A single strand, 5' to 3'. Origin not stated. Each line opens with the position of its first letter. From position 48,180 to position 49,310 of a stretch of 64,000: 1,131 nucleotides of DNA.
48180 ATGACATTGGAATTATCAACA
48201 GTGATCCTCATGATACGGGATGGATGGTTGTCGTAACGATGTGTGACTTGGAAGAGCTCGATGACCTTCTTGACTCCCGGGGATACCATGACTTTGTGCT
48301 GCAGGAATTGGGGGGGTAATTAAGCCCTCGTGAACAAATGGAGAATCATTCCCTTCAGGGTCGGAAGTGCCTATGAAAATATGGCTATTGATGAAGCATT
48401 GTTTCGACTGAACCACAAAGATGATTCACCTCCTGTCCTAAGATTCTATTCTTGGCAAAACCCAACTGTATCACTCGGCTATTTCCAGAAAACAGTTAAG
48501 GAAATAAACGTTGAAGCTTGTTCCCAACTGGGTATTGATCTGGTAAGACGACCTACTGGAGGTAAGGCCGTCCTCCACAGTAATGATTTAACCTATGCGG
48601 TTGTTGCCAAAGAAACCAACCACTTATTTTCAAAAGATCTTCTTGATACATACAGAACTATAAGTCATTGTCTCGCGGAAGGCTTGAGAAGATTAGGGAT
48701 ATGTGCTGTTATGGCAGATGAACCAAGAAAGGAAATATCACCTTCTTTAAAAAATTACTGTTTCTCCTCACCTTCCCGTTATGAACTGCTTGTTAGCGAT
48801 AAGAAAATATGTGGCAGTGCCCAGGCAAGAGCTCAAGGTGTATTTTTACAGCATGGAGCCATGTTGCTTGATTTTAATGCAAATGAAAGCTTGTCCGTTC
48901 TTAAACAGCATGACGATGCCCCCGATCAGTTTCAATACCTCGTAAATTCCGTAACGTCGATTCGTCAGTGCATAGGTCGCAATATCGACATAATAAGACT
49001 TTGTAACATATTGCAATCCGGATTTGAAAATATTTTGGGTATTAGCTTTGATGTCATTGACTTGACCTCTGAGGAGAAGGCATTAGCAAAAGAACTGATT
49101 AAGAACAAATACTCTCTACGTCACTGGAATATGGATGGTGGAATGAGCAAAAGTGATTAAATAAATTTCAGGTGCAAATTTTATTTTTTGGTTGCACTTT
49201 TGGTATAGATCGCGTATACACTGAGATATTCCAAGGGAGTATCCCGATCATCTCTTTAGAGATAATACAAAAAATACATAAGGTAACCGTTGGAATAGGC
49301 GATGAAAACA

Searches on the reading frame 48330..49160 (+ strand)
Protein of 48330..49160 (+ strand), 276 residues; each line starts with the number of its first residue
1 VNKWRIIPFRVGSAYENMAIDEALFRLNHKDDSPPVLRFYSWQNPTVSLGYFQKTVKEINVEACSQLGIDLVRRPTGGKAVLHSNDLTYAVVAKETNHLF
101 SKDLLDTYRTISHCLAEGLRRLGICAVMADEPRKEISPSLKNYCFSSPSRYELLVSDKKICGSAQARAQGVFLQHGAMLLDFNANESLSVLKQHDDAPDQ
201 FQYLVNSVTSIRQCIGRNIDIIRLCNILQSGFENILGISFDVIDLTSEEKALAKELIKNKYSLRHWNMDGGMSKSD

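Call 56: search_protein_families(library=pfam, proteins=[window:48330-49160:+], max_evalue=0.00001)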
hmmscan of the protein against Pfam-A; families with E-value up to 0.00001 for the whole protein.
window:48330-49160:+ (276 aa): 2 families
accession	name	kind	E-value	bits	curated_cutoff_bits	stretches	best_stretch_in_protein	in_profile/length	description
PF21948.1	LplA-B_cat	-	9.5e-42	143.7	27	1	14-232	2-199/200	Lipoyl protein ligase A/B catalytic domain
PF03099.24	BPL_LplA_LipB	-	2e-16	60.6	21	1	50-183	2-133/133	Biotin/lipoate A/B protein ligase family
